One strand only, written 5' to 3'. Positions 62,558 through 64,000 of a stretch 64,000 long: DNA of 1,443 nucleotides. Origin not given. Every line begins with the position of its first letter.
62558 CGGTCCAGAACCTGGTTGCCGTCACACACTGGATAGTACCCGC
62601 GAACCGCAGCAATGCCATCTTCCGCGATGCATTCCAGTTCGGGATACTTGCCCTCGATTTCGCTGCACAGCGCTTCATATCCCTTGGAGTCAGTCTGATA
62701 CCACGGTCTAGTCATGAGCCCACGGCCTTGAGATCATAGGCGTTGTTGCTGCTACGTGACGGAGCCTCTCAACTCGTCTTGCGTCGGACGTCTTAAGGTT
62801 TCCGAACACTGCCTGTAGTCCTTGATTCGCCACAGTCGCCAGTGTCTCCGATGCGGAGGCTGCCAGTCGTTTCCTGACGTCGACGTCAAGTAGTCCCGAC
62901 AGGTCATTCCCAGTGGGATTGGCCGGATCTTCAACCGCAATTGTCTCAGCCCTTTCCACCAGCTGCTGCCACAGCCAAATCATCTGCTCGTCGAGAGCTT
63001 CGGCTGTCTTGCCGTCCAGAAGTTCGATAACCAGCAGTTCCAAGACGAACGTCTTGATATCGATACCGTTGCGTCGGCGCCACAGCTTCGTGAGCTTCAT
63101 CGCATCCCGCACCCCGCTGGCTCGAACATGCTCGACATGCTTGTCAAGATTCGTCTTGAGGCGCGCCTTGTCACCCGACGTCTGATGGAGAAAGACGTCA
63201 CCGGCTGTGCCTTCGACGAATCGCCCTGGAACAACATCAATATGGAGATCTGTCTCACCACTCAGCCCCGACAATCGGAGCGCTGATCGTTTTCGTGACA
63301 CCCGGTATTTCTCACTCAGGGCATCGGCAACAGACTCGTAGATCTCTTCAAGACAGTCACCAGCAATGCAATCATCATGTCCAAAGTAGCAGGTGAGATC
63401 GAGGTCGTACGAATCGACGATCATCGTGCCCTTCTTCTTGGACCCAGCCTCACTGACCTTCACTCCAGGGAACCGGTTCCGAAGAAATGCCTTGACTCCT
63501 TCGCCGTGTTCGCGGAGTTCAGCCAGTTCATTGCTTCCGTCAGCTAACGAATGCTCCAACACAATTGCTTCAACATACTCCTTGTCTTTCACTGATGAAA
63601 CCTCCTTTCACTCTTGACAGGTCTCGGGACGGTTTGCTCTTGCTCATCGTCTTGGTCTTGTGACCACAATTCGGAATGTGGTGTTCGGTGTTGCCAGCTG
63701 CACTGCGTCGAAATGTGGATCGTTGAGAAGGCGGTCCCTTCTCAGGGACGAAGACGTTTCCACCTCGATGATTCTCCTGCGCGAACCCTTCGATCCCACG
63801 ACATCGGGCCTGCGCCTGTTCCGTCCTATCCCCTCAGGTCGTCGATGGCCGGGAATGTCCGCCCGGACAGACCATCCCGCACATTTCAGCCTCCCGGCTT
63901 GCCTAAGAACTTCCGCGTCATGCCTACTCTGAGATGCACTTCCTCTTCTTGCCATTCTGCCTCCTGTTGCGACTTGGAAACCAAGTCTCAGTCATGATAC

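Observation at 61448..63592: CBASS-like anti-phage operon: CD-NTase, E2-like protein, 2TM beta-rich effector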

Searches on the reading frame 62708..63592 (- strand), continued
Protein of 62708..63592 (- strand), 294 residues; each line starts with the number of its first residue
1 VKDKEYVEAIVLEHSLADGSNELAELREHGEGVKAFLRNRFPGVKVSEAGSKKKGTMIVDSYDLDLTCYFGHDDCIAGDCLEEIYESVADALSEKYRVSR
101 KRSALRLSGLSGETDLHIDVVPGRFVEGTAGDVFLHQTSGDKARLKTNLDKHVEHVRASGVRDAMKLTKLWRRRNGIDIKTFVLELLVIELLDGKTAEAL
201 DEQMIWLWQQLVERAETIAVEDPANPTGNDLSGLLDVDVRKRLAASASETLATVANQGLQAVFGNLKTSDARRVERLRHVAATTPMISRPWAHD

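Call 42: fold_search(model_id=the predicted structure, library=pdb)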
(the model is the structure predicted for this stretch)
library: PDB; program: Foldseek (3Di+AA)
matches with E <= 10: 836; with E <= 0.001: 329
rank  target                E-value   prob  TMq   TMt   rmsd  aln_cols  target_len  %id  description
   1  6p8v_G                4.8e-11  1.00  0.68  0.63   5.0       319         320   19  Structure of E. coli MS115-1 HORMA:CdnC:Trip13 complex (released 2019-12-25)
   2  6p80                  1.0e-10  1.00  0.65  0.61   5.4       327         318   18  Structure of E. coli MS115-1 CdnC + ATP (released 2019-12-25)
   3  6u7b_A                1.2e-10  1.00  0.67  0.63   5.2       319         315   17  Structure of E. coli MS115-1 CdnC:HORMA-deltaN complex (released 2019-12-25)
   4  6p82_A                2.3e-10  1.00  0.69  0.67   5.0       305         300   18  Structure of P. aeruginosa ATCC27853 CdnD, Apo form 1 (released 2019-12-25)
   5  6p8u_A                3.5e-10  1.00  0.65  0.64   5.3       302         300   18  Structure of P. aeruginosa ATCC27853 CdnD:HORMA2:Peptide 1 complex (released 2019-12-25)
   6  6p82_D                4.1e-10  1.00  0.69  0.67   5.2       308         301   18  Structure of P. aeruginosa ATCC27853 CdnD, Apo form 1 (released 2019-12-25)
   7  6p82_B                5.8e-10  1.00  0.69  0.67   5.1       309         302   18  Structure of P. aeruginosa ATCC27853 CdnD, Apo form 1 (released 2019-12-25)
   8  8hsb_A                1.5e-09  1.00  0.68  0.55   6.4       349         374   15  Cryo-EM Structure of CdnG-E2 complex from Serratia marcescens (UltrAuFoil) (released 2024-05-01)
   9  7ljo                  2.5e-09  1.00  0.68  0.69   4.5       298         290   14  Structure of the Bacteroides fragilis CD-NTase CdnB in complex with ADP (released 2021-06-02)
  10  4atb_B                2.7e-09  1.00  0.58  0.54   6.3       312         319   16  Crystal structure of the NF90-NF45 dimerisation domain complex with CTP (released 2012-08-01)
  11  6p8j_A                2.9e-09  1.00  0.68  0.67   5.0       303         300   17  Structure of P. aeruginosa ATCC27853 CdnD D62N/D64N mutant bound to ATP (released 2019-12-25)
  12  7x4q_A                3.1e-09  1.00  0.62  0.62   5.9       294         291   13  LpCdnE UTP Mg complex (released 2023-03-08)
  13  4at7_B                5.0e-09  1.00  0.58  0.53   6.7       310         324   16  Crystal structure of the NF90-NF45 dimerisation domain complex (released 2012-08-01)
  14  4at8_B                5.2e-09  1.00  0.58  0.54   6.1       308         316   17  Crystal structure of the NF90-NF45 dimerisation domain complex with ATP (released 2012-08-01)
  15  8yjy_A                6.1e-09  1.00  0.68  0.55   4.5       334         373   15  Cryo-EM Structure of CdnG-E2 complex from Serratia marcescens (released 2024-05-01)
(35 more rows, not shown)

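Call 48: search_protein_families(library=phrogs, proteins=[window:62708-63592:-], max_evalue=0.01)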
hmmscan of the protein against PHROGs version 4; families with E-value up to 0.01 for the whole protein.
window:62708-63592:- (294 aa): 0 families

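Call 56: find_related_loci(query=A4, collection=genome_contigs, flank=6000)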
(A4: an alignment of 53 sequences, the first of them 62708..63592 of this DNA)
Query A4 (294 aa) in genome_contigs; peptide patterns used: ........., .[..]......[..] (x = any residue, [..] = any of these).
241 stretches matched a pattern; 177 encode a relative of the query (tblastn E <= 1e-3); the best 80 are kept; 80 distinct loci.
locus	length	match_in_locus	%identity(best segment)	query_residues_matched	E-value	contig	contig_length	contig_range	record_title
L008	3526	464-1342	55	1-293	4e-109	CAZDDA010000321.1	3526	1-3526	MAG TPA_asm: uncultured Thermotogae bacterium isolate binchicken_co334_192 genome assembly, contig: NODE_57620_length_35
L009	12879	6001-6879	46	1-291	7e-86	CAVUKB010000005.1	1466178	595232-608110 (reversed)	MAG: uncultured Acidobacteriota bacterium isolate MFD01721.bin.1.215 genome assembly, contig: contig_23560, whole genome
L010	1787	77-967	48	1-292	9e-88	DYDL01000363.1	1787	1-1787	MAG TPA_asm: Desulfocapsa sp. isolate IMS_BF-2 NODE_15777_length_1796_cov_16.583, whole genome shotgun sequence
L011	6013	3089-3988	46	1-291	4e-83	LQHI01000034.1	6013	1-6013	MAG: Hadesarchaea archaeon DG-33 contigWOR1_52_54_25366, whole genome shotgun sequence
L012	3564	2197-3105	45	1-294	5e-83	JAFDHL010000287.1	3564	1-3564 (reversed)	MAG: Deltaproteobacteria bacterium isolate Meg22_1214_Bin_234 Meg22_1214_Bin_234_scaffold_109641, whole genome shotgun s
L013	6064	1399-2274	49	1-292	2e-82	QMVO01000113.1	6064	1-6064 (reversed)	MAG: Methanosarcinales archaeon isolate B64_G16 B64_Guay16_scaffold_13350, whole genome shotgun sequence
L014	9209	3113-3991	45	1-291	3e-82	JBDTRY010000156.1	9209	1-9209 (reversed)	MAG: Acidobacteriota bacterium isolate cluster3_bin.258 NODE_35480_length_9209_cov_5.932598, whole genome shotgun sequen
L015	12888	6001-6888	47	1-291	2e-81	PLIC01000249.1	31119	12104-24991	MAG: Acidobacteriaceae bacterium isolate bog_202 73.20110800_S1M.27_contig_3139, whole genome shotgun sequence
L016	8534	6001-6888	45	1-292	7e-81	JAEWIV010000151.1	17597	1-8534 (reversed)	MAG: Proteobacteria bacterium isolate OH_PBrB_125 k127_692528, whole genome shotgun sequence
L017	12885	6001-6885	46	1-291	4e-80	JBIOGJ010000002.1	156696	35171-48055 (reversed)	MAG: Thermoanaerobaculales bacterium isolate GcC5-19 k141_424492_length_156696_cov_161.7716, whole genome shotgun sequen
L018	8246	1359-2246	44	1-291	9e-80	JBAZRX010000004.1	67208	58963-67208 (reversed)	MAG: Candidatus Paceibacterota bacterium isolate SO_2017_GW1_159 NODE_2365_length_67208_cov_1.138445_OW334_2017, whole g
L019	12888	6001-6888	48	1-291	1e-79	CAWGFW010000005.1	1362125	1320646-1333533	MAG: uncultured Acidobacteriaceae bacterium isolate MFD05512.bin.1.61 genome assembly, contig: contig_5188, whole genome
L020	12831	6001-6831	49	1-272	2e-79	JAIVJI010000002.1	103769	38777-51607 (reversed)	MAG: Acidobacteria bacterium isolate MAG45 MTG45_139, whole genome shotgun sequence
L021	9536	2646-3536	46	1-291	7e-80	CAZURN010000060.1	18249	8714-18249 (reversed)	MAG TPA_asm: uncultured Syntrophobacteraceae bacterium isolate SRP278314_co2_239 genome assembly, contig: NODE_4053_leng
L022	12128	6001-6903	43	1-292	1e-79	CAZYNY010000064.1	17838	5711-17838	MAG TPA_asm: uncultured Nitrospirota bacterium isolate binchicken_co213_54 genome assembly, contig: NODE_5561_length_178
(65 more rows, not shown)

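Call 72: search_dna_similar(query=window:62708-63592:-, collection=plasmids, mode=protein, max_rows=8)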
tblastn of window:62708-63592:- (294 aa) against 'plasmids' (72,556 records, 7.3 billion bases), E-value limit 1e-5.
Records with a match: 23; places in all: 23; records where one place covers at least 80% of the query: 4.
Best place of each record, by identity: <60% 23.
By first word of the organism name: Rhizobium 7; Sinorhizobium 5; Calothrix 2; Paracoccus 1; Deinococcus 1; Cupriavidus 1; Caballeronia 1; Agrobacterium 1; Ensifer 1; Paenibacillus 1; and 2 more.
By predicted mobility (MOB-suite, as given by PLSDB): conjugative 12; non-mobilizable 8; mobilizable 3.
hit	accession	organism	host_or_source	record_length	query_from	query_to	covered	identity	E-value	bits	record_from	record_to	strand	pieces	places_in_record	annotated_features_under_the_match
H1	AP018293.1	Calothrix sp. NIES-4105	-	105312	6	225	75%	33.0%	1e-21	102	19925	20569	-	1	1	hypothetical protein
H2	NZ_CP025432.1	Paracoccus zhejiangensis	single cell,sludge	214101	23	265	83%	26.5%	4e-6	56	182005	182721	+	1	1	hypothetical protein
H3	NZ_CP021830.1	Sinorhizobium meliloti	Medicago truncatula,Single Cell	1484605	44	289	84%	26.0%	2e-10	69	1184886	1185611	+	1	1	record has no annotation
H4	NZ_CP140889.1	Sinorhizobium medicae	Medicago lupulina,whole organism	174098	44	289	84%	25.6%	2e-9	66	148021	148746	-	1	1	nucleotidyltransferase | DUF6602 domain-containing protein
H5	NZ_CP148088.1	Sinorhizobium meliloti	Medicago sativa,cell culture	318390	44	289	84%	25.6%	2e-9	66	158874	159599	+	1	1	nucleotidyltransferase | DUF6602 domain-containing protein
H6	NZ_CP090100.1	Rhizobium leguminosarum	Trifolium pratense,Cell culture,Plant ...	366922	44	267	76%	28.0%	7e-15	82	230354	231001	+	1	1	nucleotidyltransferase | DUF6602 domain-containing protein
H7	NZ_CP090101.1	Rhizobium leguminosarum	Trifolium pratense,Cell culture,Plant ...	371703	44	267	76%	28.0%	7e-15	82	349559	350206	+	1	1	nucleotidyltransferase | DUF6602 domain-containing protein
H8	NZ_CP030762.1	Rhizobium leguminosarum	Genomic DNA from Bacterial pure culture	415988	44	267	76%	28.0%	7e-15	82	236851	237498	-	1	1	nucleotidyltransferase | DUF6602 domain-containing protein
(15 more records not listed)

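Call 75: search_protein_families(library=padloc, proteins=[L020:4775-6001:+, L020:5998-6888:+, L020:6892-7548:+, L020:8355-8987:-, L020:3737-4213:-], max_evalue=0.001)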
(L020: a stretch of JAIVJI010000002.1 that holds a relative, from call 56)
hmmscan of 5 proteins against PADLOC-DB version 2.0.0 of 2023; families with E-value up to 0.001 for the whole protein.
L020:4775-6001:+ (408 aa): 26 families (the best 25 are shown)
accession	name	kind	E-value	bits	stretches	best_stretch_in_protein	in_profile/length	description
PDLC00746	Effector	-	2.2e-153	508.9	1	29-407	6-388/389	Endonuclease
PDLC00739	Effector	-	1.2e-106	355.2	1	36-407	5-376/378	Endonuclease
PDLC01997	SAVED1--SAVED_HNH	-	6.8e-102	339.7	1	37-406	4-367/368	-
PDLC00749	Effector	-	5.3e-89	297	1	36-407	13-394/395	Endonuclease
PDLC00743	Effector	-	6.3e-67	224.3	1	41-404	5-382/384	Endonuclease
PDLC01998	SAVED1--SAVED_HNH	-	7.8e-54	181.2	1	37-406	112-489/506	-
PDLC00740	Effector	-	6.2e-53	178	1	40-407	17-384/391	Endonuclease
PDLC00751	Effector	-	5.5e-44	149.1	1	38-406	130-511/530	Endonuclease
PDLC00742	Effector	-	8.1e-43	144.9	1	38-406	120-510/527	Endonuclease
PDLC00747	Effector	-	1.6e-39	134.1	1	44-396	17-363/373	Endonuclease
PDLC01999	SAVED1--SAVED_HNH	-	9.5e-36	121.6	1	40-406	17-380/387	-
PDLC00738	Effector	-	2.4e-30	103.7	1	40-396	148-509/529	Endonuclease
PDLC02000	Effector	-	2.2e-28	97.3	1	49-397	156-505/524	SAVED1--SAVED_HNH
PDLC04772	PDC-M68A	-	4.3e-25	87.2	1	39-144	5-111/253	-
PDLC00736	Effector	-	5.9e-18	63.1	1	214-407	369-557/561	Endonuclease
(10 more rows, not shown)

L020:5998-6888:+ (296 aa): 14 families
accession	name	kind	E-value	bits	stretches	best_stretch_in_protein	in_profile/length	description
PDLC00803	Cyclase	-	2e-75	251.7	1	2-269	1-252/253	oligonucleotide-cyclase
PDLC00823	Cyclase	-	5.3e-16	57.1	1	16-254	15-248/285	oligonucleotide-cyclase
PDLC00776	Cyclase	-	4.2e-13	47.3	1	15-234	14-231/287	oligonucleotide-cyclase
PDLC00808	Cyclase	-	1.5e-11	42.2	1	49-213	54-232/325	oligonucleotide-cyclase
PDLC00818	Cyclase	-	1e-08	33.1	1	161-255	173-264/322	oligonucleotide-cyclase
PDLC00780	Cyclase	-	1e-08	32.7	1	6-136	7-144/388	oligonucleotide-cyclase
PDLC00814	Cyclase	-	5e-07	27.4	1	26-200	25-207/295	oligonucleotide-cyclase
PDLC00802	Cyclase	-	6.8e-07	26.8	1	123-261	157-302/332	oligonucleotide-cyclase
PDLC00774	Cyclase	-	6.1e-06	23.6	1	24-252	22-253/316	oligonucleotide-cyclase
PDLC00815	Cyclase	-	1.1e-05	22.8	1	42-141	51-150/393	oligonucleotide-cyclase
PDLC00809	Cyclase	-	2.6e-05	22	1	22-254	20-259/295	oligonucleotide-cyclase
PDLC00816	Cyclase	-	0.00032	17.6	1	42-136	53-148/542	oligonucleotide-cyclase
PDLC00779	Cyclase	-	0.00043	17.7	0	155-235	171-249/345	oligonucleotide-cyclase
PDLC00796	Cyclase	-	0.00056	17.4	1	26-205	21-207/432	oligonucleotide-cyclase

L020:6892-7548:+ (218 aa): 13 families
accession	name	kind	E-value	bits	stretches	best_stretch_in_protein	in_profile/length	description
PDLC00862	E2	-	9.3e-13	46.4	1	92-179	60-147/150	E2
PDLC00876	E2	-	1.1e-11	42.7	1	92-180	44-137/158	E2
PDLC00858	E2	-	3.5e-11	41.5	1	88-180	45-135/148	E2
PDLC00877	E2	-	1.4e-08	32.9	1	81-180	30-141/150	E2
PDLC00872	E2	-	2.3e-08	31.8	0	187-207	167-187/216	E2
PDLC00865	E2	-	6.5e-08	30.2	0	106-180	62-138/219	E2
PDLC00816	Cyclase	-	6.7e-08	29.8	1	93-179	456-542/542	oligonucleotide-cyclase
PDLC00864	E2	-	1.7e-06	26.1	1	94-181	50-143/153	E2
PDLC00863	E2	-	5.6e-06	24.5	1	92-177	46-137/149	E2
PDLC00873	E2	-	5.6e-06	24.4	1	94-175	14-100/110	E2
PDLC00867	E2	-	2.5e-05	22.2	1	108-181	73-144/145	E2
PDLC00833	E1-E2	-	9e-05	20.1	1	187-208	171-192/222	E1-E2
PDLC00871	E2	-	0.00076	17.2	0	191-207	173-189/241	E2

L020:8355-8987:- (210 aa): 0 families

L020:3737-4213:- (158 aa): 16 families
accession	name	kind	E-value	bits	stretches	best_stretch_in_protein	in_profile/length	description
PDLC03665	Control_protein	-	9.4e-14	49.4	1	19-78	9-69/77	control protein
PDLC02926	HTH_VI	-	9.8e-14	49.4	1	19-99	2-82/92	-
PDLC04142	capH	-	1.4e-12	46.6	1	15-93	3-74/103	capH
PDLC03953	RmrA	-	1.2e-09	35.9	1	17-76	4-63/373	-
PDLC04775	PDC-M69A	-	7.8e-09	34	1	18-87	7-76/113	-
PDLC03664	Control_protein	-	9.5e-09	33.6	1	19-71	14-66/74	control protein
PDLC03949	RmrA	-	3.5e-07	27.4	1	21-85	5-69/363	-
PDLC03947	RmrA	-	3.3e-06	24.2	1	18-87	11-80/383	-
PDLC03666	Control_protein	-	6e-06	24.6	1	20-76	8-64/77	control protein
PDLC03668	Control_protein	-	6.6e-06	24.6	1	23-63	13-53/79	control protein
PDLC03954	RmrA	-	9e-06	22.8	1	20-86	12-78/380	-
PDLC03946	RmrA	-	2.4e-05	21.2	1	21-86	5-70/357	-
PDLC03944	RmrA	-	3.1e-05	21.2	1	19-83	7-71/384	-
PDLC03671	Control_protein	-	5.1e-05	21.4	1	26-84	22-80/84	control protein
PDLC03951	RmrA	-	6.3e-05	20.1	1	20-87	10-77/400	-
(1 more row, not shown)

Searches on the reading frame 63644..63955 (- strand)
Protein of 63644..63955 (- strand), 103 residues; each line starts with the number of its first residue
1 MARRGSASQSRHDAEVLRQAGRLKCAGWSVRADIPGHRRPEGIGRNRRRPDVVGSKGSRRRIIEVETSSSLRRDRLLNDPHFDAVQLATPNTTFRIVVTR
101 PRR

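Call 3: search_protein_families(library=pfam, proteins=[window:63644-63955:-], max_evalue=1)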
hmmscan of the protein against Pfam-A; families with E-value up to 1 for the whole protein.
window:63644-63955:- (103 aa): 0 families

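Call 4: search_protein_families(library=padloc, proteins=[window:63644-63955:-], max_evalue=1)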
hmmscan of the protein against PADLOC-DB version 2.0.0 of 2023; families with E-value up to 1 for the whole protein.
window:63644-63955:- (103 aa): 0 families

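Call 6: search_protein_families(library=ncbifam, proteins=[window:63644-63955:-], max_evalue=1)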
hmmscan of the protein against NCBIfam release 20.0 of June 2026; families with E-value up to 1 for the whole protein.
window:63644-63955:- (103 aa): 0 families

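Call 46: find_homologous_proteins(query=window:63644-63955:-, max_evalue=0.001)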
Query window:63644-63955:-: 7 candidates shared short words with the query, none scored E <= 0.001.

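Call 48: search_protein_families(library=phrogs, proteins=[window:63644-63955:-], max_evalue=0.01)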
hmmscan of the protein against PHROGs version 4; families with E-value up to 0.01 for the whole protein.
window:63644-63955:- (103 aa): 0 families

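Call 54: search_protein_representatives(protein=window:63644-63955:-)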
Query: 103 residues. Proteins with E-value up to 0.001 (for the whole library): 136; up to 1e-10: 14; up to 1e-30: 1. The best 136 are listed.
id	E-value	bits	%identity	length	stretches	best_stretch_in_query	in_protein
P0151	1.5e-36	140.6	35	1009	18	37-77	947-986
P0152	2.6e-15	72.5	45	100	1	1-99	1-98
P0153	6.2e-15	71.3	46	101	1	3-100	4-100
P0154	9.5e-14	67.5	42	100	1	1-100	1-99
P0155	4.0e-13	65.5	39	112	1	1-96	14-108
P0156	8.7e-13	64.4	44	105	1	4-97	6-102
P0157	1.7e-12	63.5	43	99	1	8-101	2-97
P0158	1.9e-12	63.3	37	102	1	4-103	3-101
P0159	3.8e-12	62.4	46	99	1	1-96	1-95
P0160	7.9e-12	61.4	47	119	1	1-75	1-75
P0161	2.2e-11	59.9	37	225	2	5-71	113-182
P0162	2.9e-11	59.6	42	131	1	1-76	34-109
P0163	7.5e-11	58.2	42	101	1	1-94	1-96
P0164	8.1e-11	58.1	45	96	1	1-78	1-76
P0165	2.0e-10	56.9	40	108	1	1-73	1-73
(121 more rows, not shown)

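Call 71: search_protein_families(library=pfam, alignment_id=A6, max_evalue=0.1)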
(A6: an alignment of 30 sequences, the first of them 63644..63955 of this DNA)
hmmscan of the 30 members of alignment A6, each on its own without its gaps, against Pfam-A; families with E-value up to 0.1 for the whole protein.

A. member 1, window:63644-63955:- (103 aa): 0 families

B. families by the number of members that match (of 30 scanned): 11 families
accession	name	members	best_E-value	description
PF18743.7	AHJR-like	23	1.3e-09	REase_AHJR-like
PF01870.24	Hjc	9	5.7e-06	Archaeal holliday junction resolvase (hjc)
PF15649.12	Tox-REase-7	1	1.2e-05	Restriction endonuclease fold toxin 7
PF13020.12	NOV_C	1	0.0087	Protein NO VEIN, C-terminal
PF15518.12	L_protein_N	1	0.0089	L protein N-terminus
PF11490.13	DNA_pol3_a_NII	1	0.025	DNA polymerase III polC-type N-terminus II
PF13986.11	DUF4224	1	0.049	Domain of unknown function (DUF4224)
PF22761.1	NrS1-1_pol-like_head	1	0.057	NrS-1 polymerase-like head domain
PF10414.14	CysG_dimeriser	1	0.066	Sirohaem synthase dimerisation region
PF03129.25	HGTP_anticodon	1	0.067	Anticodon binding domain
PF19546.4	DUF6070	1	0.075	Family of unknown function (DUF6070)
